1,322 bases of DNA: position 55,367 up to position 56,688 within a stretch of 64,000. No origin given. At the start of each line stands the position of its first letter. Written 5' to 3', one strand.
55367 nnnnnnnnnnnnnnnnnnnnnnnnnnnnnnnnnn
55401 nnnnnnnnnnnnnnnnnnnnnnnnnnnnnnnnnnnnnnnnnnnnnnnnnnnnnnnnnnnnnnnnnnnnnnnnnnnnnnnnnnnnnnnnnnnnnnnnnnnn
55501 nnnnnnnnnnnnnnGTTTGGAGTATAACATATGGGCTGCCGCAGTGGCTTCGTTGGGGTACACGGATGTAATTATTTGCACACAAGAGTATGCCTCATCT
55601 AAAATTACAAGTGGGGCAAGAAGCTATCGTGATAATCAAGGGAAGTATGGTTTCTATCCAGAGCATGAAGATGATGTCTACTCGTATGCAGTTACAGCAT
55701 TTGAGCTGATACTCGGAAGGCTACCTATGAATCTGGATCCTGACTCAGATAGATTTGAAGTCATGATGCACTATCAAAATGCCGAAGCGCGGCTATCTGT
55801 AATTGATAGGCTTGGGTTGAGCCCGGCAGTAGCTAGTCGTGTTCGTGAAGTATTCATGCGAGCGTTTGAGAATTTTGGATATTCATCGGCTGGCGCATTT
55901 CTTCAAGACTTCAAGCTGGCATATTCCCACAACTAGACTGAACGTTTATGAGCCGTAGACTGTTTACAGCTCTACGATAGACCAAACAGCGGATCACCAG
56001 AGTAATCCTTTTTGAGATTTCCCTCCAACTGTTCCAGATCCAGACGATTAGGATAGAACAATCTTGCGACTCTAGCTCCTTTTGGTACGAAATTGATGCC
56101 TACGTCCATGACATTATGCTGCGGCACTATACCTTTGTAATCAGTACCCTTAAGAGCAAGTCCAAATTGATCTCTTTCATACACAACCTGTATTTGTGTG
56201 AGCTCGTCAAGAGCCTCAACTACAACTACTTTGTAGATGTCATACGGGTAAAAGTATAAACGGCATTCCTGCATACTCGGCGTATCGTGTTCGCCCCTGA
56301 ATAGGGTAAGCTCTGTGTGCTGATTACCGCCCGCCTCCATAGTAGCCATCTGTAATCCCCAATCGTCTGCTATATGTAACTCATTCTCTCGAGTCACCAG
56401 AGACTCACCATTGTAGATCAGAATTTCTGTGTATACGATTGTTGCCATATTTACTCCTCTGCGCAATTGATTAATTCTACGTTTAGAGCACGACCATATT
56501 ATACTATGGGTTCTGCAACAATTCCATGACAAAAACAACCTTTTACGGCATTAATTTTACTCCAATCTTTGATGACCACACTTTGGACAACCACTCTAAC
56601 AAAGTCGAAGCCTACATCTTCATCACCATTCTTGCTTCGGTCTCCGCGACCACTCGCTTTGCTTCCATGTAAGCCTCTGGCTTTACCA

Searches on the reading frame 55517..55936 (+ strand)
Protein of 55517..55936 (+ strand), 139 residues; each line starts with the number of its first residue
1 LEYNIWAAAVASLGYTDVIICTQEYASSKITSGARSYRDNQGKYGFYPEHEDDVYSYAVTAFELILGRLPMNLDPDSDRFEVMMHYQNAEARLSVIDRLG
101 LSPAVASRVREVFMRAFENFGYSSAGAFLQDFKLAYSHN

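Call 3: search_protein_families(library=pfam, proteins=[window:55517-55936:+], max_evalue=1)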
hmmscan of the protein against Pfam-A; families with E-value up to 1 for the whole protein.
window:55517-55936:+ (139 aa): 1 family
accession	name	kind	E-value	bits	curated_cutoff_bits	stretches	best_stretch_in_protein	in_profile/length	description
PF00069.31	Pkinase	-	0.077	12.8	31.7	1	47-87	174-213/263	Protein kinase domain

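Call 6: search_protein_families(library=ncbifam, proteins=[window:55517-55936:+], max_evalue=1)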
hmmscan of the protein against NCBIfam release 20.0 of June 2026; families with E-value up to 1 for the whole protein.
window:55517-55936:+ (139 aa): 0 families

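Call 7: search_protein_families(library=padloc, proteins=[window:55517-55936:+], max_evalue=1)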
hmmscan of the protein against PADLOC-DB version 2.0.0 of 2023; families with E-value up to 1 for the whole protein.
window:55517-55936:+ (139 aa): 4 families
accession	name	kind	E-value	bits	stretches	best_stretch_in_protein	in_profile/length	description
PDLC04042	PD-T4-6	-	0.0025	15.5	1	48-130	189-267/292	-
PDLC04053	PD-T4-6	-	0.008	13.7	1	49-117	189-254/311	-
PDLC04041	PD-T4-6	-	0.03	11.6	1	50-135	213-293/443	-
PDLC04045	PD-T4-6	-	0.037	11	1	46-85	221-260/350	-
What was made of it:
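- A neighbouring ORF, G (55517-55936), looks like a kinase fragment (calls 3, 7).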

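Call 8: search_protein_families(library=phrogs, proteins=[window:55517-55936:+], max_evalue=1)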
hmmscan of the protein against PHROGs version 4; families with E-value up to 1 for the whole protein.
window:55517-55936:+ (139 aa): 1 family
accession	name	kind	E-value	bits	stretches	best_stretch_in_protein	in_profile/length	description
phrog_9674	-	unknown function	0.046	14.8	1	117-133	5-21/42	-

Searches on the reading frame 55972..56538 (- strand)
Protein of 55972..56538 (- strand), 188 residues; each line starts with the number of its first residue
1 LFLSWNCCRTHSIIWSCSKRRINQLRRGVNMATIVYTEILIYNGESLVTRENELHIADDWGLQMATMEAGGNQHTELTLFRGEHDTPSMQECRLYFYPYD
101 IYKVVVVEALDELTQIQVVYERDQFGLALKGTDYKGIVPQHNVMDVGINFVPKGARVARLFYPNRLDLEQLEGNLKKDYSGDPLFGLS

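Call 3: search_protein_families(library=pfam, proteins=[window:55972-56538:-], max_evalue=1)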
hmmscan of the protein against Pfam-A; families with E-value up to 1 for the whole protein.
window:55972-56538:- (188 aa): 0 families

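Call 6: search_protein_families(library=ncbifam, proteins=[window:55972-56538:-], max_evalue=1)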
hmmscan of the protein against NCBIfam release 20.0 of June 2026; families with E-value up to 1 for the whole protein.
window:55972-56538:- (188 aa): 0 families

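Call 7: search_protein_families(library=padloc, proteins=[window:55972-56538:-], max_evalue=1)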
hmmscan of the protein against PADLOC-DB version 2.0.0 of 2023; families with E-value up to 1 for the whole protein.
window:55972-56538:- (188 aa): 1 family
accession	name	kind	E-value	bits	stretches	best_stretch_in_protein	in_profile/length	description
PDLC01807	CARF1--CARF_HEPN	-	0.023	11.6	1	81-122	17-55/457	-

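Call 8: search_protein_families(library=phrogs, proteins=[window:55972-56538:-], max_evalue=1)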
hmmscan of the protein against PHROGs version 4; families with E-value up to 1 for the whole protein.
window:55972-56538:- (188 aa): 0 families
